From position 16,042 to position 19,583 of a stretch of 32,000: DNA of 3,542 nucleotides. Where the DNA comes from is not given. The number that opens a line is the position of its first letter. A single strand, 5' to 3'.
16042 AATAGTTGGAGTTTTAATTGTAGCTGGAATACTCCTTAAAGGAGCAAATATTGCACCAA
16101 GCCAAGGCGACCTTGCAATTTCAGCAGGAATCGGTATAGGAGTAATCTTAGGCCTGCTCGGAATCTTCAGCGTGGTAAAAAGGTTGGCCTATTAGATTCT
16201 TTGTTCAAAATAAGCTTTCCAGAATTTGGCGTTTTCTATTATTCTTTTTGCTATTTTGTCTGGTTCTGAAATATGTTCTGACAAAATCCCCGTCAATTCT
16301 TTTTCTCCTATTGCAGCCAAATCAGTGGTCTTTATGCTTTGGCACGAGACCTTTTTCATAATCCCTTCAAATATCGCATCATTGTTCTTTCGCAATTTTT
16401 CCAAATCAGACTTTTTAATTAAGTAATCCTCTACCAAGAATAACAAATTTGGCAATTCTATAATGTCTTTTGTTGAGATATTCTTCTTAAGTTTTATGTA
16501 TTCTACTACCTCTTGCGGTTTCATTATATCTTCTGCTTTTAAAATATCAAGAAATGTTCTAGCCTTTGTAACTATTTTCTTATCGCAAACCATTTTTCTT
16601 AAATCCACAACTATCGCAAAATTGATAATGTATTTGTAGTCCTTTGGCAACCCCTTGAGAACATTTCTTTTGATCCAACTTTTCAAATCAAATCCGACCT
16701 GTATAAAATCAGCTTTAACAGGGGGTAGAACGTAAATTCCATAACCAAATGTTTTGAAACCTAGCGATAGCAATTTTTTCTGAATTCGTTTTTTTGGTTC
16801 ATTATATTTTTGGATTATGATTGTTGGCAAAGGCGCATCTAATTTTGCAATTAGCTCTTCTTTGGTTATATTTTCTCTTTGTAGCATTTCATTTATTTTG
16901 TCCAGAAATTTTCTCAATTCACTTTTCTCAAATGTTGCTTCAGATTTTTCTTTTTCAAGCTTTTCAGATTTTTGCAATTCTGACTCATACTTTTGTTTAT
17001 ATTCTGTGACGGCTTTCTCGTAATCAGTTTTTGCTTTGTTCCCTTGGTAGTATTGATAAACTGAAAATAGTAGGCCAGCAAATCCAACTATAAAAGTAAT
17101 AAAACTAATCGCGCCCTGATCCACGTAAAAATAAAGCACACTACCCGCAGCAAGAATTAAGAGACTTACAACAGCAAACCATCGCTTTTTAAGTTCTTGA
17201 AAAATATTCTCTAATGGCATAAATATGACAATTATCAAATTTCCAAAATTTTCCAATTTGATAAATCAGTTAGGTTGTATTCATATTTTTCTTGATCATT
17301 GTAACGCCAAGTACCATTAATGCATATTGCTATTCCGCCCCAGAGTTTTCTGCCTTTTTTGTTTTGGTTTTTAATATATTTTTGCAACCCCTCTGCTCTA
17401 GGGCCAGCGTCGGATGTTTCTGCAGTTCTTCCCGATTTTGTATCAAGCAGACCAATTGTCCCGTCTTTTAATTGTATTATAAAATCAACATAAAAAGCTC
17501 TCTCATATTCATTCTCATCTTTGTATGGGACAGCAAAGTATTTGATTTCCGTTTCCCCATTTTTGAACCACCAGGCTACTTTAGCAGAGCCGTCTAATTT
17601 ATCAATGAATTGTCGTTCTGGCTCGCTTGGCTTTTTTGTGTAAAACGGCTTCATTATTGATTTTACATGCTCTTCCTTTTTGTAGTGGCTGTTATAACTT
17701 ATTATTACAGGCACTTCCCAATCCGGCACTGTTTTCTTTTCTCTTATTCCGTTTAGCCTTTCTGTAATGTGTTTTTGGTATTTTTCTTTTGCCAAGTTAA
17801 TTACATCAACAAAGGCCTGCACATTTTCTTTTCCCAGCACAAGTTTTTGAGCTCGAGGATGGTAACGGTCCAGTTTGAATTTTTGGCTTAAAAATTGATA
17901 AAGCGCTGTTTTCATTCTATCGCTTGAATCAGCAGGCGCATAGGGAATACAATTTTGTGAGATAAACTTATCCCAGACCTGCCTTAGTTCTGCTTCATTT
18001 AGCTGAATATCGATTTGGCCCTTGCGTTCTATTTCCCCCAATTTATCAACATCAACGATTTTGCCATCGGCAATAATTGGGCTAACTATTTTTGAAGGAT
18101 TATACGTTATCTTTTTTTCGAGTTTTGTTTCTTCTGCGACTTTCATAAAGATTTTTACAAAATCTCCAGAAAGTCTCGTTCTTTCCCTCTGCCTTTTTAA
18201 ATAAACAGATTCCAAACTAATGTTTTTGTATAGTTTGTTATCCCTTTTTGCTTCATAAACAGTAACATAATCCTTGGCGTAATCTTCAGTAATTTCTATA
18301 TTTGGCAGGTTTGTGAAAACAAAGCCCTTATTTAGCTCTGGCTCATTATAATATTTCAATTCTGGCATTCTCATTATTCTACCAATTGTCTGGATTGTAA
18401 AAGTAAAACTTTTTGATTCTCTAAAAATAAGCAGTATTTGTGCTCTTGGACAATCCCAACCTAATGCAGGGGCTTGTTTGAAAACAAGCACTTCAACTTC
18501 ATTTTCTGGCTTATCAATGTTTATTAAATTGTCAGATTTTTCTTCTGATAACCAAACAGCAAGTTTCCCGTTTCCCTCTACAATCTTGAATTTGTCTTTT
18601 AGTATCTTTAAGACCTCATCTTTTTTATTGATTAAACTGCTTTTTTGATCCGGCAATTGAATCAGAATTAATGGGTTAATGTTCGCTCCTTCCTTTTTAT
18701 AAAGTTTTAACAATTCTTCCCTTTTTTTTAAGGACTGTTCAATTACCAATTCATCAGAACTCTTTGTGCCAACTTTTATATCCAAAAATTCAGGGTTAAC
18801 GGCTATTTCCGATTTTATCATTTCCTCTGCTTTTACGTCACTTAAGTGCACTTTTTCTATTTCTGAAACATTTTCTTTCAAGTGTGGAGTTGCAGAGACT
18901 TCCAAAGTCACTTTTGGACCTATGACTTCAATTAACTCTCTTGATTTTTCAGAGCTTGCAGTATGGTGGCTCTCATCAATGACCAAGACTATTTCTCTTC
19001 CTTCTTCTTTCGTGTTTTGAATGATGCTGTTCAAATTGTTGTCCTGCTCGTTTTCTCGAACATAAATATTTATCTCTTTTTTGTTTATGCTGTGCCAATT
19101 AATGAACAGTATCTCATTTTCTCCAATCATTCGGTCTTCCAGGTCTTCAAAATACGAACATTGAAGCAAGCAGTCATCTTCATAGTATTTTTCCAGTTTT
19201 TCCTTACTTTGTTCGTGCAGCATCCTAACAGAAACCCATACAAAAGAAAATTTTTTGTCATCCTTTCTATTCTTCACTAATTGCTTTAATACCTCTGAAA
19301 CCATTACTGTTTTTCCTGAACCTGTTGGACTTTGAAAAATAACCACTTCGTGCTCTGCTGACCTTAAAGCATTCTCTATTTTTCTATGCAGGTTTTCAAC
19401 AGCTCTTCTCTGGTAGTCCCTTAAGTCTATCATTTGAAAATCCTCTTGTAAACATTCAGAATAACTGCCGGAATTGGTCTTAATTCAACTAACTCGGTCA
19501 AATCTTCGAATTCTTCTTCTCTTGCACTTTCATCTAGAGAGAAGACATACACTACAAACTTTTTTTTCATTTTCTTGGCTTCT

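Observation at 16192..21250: Type III R-M operon extended by a membrane-anchored coiled-coil protein and led by an RHH gene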

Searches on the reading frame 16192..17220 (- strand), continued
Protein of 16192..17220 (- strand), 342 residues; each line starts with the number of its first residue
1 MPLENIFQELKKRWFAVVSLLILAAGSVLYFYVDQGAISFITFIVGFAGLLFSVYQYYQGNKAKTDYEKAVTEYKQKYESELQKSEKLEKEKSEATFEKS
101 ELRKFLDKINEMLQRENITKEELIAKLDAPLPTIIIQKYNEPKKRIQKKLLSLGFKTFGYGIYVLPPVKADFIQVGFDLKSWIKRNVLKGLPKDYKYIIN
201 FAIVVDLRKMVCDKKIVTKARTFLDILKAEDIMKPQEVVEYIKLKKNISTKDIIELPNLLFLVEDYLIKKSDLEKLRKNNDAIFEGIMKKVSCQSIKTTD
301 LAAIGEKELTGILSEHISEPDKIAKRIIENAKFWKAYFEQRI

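Call 88: get_annotated_region(hit=H5, flank=7000)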
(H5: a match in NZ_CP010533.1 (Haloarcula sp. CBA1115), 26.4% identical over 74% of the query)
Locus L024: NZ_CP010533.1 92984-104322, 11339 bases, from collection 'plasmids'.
description: Haloarcula sp. CBA1115 plasmid unnamed4, complete sequence
organism: Haloarcula sp. CBA1115 (NCBI taxid 1592728)
taxonomy: Archaea; Euryarchaeota; Halobacteria; Halobacteriales; Haloarculaceae; Haloarcula; Haloarcula sp. CBA1115
host: -; source: monoisolate,Solar salt; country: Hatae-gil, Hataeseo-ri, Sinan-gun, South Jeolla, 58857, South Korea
typing (MOB-suite, as given by PLSDB): non-mobilizable; mating-pair formation MPF_T
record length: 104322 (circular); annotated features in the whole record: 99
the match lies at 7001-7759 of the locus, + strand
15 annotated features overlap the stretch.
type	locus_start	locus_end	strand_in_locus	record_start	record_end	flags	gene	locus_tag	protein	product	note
CDS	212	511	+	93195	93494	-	-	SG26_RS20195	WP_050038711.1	hypothetical protein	-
CDS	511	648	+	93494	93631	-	-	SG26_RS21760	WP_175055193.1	hypothetical protein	-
CDS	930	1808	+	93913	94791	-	-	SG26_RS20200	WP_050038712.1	hypothetical protein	-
CDS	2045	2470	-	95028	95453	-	-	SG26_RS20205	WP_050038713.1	PIN domain-containing protein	-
CDS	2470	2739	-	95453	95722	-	-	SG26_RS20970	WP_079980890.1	AbrB/MazE/SpoVT family DNA-binding domain-containing protein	-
CDS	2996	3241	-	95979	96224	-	-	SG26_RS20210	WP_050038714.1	hypothetical protein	-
CDS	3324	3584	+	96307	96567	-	-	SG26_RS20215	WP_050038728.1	hypothetical protein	-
CDS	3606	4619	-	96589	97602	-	-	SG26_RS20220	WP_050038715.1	hypothetical protein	-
CDS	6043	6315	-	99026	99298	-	-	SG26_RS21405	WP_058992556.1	hypothetical protein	-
CDS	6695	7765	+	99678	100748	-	-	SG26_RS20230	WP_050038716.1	hypothetical protein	-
CDS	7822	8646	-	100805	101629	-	-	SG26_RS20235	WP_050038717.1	hypothetical protein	-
CDS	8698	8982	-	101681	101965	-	-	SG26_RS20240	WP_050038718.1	hypothetical protein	-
CDS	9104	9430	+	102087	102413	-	-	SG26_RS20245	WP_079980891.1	helix-turn-helix transcriptional regulator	-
CDS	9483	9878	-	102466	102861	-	-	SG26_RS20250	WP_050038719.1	hypothetical protein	-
CDS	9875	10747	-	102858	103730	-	-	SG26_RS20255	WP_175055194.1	ParA family protein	-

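Call 89: get_annotated_region(hit=H4, flank=7000)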
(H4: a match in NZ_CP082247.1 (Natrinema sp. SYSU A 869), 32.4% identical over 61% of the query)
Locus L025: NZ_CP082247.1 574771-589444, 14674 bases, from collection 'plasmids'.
description: Natrinema sp. SYSU A 869 plasmid unnamed1, complete sequence
organism: Natrinema sp. SYSU A 869 (NCBI taxid 2871694)
taxonomy: Archaea; Euryarchaeota; Halobacteria; Halobacteriales; Natrialbaceae; Natrinema; Natrinema sp. SYSU A 869
host: -; source: cell culture,salt lake sediment; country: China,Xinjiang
typing (MOB-suite, as given by PLSDB): non-mobilizable
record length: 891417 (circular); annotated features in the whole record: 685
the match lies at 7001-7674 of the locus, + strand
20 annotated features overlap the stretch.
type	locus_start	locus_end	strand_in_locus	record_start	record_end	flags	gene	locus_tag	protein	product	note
CDS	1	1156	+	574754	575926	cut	-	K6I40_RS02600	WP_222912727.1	ISH3 family transposase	-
CDS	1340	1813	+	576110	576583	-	-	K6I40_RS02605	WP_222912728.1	hypothetical protein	-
CDS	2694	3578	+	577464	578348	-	-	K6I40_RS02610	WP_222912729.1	hypothetical protein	-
CDS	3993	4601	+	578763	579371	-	-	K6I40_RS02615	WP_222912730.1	hypothetical protein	-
CDS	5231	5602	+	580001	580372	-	-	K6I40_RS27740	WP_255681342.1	J domain-containing protein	GO:0006457 - protein folding [Evidence IEA]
CDS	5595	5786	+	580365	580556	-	-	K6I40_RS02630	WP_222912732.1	hypothetical protein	-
CDS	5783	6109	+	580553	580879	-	-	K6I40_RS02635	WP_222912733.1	DUF3307 domain-containing protein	-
CDS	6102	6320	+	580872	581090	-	-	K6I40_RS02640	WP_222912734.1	hypothetical protein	-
CDS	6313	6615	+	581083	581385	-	-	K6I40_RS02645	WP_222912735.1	hypothetical protein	-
CDS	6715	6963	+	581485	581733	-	-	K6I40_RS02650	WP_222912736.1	hypothetical protein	-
CDS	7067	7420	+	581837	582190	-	-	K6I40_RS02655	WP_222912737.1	hypothetical protein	-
CDS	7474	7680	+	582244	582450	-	-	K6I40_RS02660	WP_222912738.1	hypothetical protein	-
CDS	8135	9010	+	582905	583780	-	-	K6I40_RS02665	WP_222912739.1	ParA family protein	-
CDS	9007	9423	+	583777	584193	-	-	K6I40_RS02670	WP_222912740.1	hypothetical protein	-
CDS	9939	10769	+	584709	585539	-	-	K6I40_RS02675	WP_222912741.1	IS5 family transposase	-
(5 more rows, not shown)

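Call 90: search_protein_families(library=padloc, proteins=[L023:5980-6399:+, L023:6402-6755:+, L024:7822-8646:-, L021:9162-11057:+, L021:11057-12370:+, L022:2776-3579:-, L022:3633-5225:-, L010:1271-1906:+, L012:1318-1800:+, L011:1318-1899:+], max_evalue=0.001)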
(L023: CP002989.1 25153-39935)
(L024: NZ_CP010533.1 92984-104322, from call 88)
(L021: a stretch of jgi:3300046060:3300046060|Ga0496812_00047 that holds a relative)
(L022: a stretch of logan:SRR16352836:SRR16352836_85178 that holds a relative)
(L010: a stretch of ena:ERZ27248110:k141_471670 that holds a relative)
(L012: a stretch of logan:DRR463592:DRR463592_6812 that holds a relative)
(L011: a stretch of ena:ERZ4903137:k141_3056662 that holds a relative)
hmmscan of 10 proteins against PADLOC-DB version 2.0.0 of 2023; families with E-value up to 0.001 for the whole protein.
L023:5980-6399:+ (139 aa): 1 family
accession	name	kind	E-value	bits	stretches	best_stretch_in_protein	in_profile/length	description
PDLC01652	WYL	-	0.00013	20.3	1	46-127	22-86/162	"CAS-I,CAS-II,CAS-III,CAS-IV,CAS-V,CAS-VI; associated_signaling"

L023:6402-6755:+ (117 aa): 0 families

L024:7822-8646:- (274 aa): 0 families

L021:9162-11057:+ (631 aa): 17 families
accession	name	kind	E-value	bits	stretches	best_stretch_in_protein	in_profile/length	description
PDLC03630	REase_MTase_IIG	-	6.8e-20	68.5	1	298-451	321-474/1100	Type IIG restriction enzyme-methyltransferase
PDLC04134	mad2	-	2.9e-13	47.5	1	76-631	52-445/492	mads_2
PDLC03338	MTase_II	-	7.6e-09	32.8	1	318-449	100-219/604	Type II methyltransferase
PDLC03348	MTase_II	-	7.7e-09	32.6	1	323-444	194-310/727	Type II methyltransferase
PDLC03631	REase_MTase_IIG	-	4.1e-07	26.3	1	338-520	305-474/1086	Type IIG restriction enzyme-methyltransferase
PDLC02529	PglX|PglXI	-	6e-07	25.5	1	382-518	224-367/1189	PglX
PDLC03313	MTase_II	-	1.4e-06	25.1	1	505-627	141-249/563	Type II methyltransferase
PDLC03267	MTase_II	-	5.1e-06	23.7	1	494-610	92-197/539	Type II methyltransferase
PDLC03580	REase_II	-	2.5e-05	20.3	1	210-485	247-514/1112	Type II restriction enzyme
PDLC03226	MTase_II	-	6.4e-05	19.7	1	499-630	118-233/579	Type II methyltransferase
PDLC03617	REase_MTase_IIG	-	8.1e-05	18.5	1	384-518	222-368/1183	Type IIG restriction enzyme-methyltransferase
PDLC03335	MTase_II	-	9.1e-05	19.3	0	374-450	93-165/607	Type II methyltransferase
PDLC03021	MTase_I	-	0.00015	18.7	0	310-440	126-242/491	Type I methyltransferase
PDLC03624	REase_MTase_IIG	-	0.00015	17.7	1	387-585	448-600/1271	Type IIG restriction enzyme-methyltransferase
PDLC03318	MTase_II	-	0.00038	16.9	1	424-583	424-573/723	Type II methyltransferase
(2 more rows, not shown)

L021:11057-12370:+ (437 aa): 0 families

L022:2776-3579:- (267 aa): 0 families

L022:3633-5225:- (530 aa): 0 families

L010:1271-1906:+ (212 aa): 1 family
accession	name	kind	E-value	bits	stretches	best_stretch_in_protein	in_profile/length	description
PDLC01771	Cas4b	-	0.00096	17.4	1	43-120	66-132/162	-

L012:1318-1800:+ (160 aa): 0 families

L011:1318-1899:+ (193 aa): 0 families

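Call 98: search_protein_families(library=phrogs, proteins=[window:16195-17220:-, P0005, P0012, P0075, P0042], max_evalue=0.001)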
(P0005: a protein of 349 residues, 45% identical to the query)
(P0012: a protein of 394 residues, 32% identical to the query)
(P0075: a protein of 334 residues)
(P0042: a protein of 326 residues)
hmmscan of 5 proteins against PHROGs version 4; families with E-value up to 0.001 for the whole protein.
window:16195-17220:- (342 aa): 0 families

P0005 (349 aa): 0 families

P0012 (394 aa): 0 families

P0075 (334 aa): 0 families

P0042 (326 aa): 0 families

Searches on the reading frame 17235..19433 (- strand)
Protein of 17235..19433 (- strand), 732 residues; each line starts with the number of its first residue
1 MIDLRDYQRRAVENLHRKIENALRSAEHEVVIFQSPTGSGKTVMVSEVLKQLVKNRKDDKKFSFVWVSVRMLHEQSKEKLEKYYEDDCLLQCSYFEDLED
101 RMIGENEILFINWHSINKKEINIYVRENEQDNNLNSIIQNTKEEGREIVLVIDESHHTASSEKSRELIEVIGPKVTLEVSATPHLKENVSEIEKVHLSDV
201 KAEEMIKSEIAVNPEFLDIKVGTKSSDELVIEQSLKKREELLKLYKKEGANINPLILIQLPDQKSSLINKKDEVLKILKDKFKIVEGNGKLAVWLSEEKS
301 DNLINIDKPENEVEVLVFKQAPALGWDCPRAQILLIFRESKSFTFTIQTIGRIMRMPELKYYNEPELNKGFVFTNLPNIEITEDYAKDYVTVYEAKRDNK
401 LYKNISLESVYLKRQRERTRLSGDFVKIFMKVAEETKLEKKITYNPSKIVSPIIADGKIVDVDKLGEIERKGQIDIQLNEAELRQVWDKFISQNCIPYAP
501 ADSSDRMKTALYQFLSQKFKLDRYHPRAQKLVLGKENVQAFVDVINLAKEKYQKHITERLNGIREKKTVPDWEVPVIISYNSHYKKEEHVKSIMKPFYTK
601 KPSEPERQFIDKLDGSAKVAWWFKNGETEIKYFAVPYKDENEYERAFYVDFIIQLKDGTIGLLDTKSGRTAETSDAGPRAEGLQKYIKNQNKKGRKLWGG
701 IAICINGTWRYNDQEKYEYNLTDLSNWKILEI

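Call 3: search_protein_families(library=pfam, proteins=[window:17235-19433:-], max_evalue=0.01)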
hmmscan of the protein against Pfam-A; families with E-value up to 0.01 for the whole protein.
window:17235-19433:- (732 aa): 11 families
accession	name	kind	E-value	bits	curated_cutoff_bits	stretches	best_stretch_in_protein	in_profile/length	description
PF04851.21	ResIII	-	8.1e-25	88.1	22.5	1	2-184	2-163/164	Type III restriction enzyme, res subunit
PF00270.35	DEAD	-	1.4e-10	41.6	26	1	23-186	12-162/167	DEAD/DEAH box helicase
PF18766.7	SWI2_SNF2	-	9.2e-09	35.7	26.7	1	7-189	1-161/221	SWI2/SNF2 ATPase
PF01637.24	ATPase_2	-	7.1e-06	26.4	33.2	1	17-168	9-132/225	ATPase domain predominantly from Archaea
PF25199.1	nSTAND_NTPase5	-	1.3e-05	25.5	34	1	5-60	18-69/145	Novel STAND NTPase 5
PF00004.35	AAA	-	0.00028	21.8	21.2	1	32-162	2-73/131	ATPase family associated with various cellular activities (AAA)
PF13191.12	AAA_16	-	0.00032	21.7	32.6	1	13-168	10-152/167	AAA ATPase domain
PF00271.37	Helicase_C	-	0.00042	21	23.5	1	275-356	31-109/110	Helicase conserved C-terminal domain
PF00931.28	NB-ARC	-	0.0047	16.6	23.5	1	15-71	4-59/248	NB-ARC domain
PF20720.3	nSTAND3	-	0.0048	17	27.2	0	26-97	15-73/155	Novel STAND NTPase 3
PF13401.12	AAA_22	-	0.0049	17.6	27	0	36-164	13-101/130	AAA domain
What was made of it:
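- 17235..19433 (-): Type III Res, 732 aa. It is an SF2 helicase (GSGKT, DESH) with a C-terminal PD-(D/E)xK-like motif (D...LLDTK). Call 3 (ResIII 8e-25; Helicase_C sub-threshold at 21.0 bits against a cut-off of 23.5).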

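Call 4: search_protein_families(library=padloc, proteins=[window:17235-19433:-], max_evalue=0.01)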
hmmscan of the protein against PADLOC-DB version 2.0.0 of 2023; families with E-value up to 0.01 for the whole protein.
window:17235-19433:- (732 aa): 10 families
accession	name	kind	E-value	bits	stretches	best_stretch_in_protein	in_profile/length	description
PDLC03653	REase_III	-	1.4e-17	61.1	1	40-374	156-487/883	Type III restriction enzyme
PDLC03652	REase_III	-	6.5e-16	55.5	2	205-376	230-410/809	Type III restriction enzyme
PDLC03650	REase_III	-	1.6e-14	51.3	1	146-372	225-437/898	Type III restriction enzyme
PDLC02704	PbeA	-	3.4e-10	37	1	2-186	253-421/682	PbeA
PDLC01439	typeIV_DinG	-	0.00014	18.7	1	5-45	17-51/575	CAS-IV-A; associated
PDLC03659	mREase_IV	-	0.0012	14.8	0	20-190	233-378/945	Type IV methyl-directed restriction enzyme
PDLC04476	PDC-M16A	-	0.0024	14.3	1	2-168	3-138/691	-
PDLC04140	mad8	-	0.0027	15.3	0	23-114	22-164/314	mads_8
PDLC01252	Cas3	-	0.003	15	1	31-168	2-132/324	CAS-I; effector_G3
PDLC03830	ZacC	-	0.005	13.5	1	3-82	12-87/1019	-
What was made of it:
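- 17235..19433 (-): Call 4 (REase_III 1e-17).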
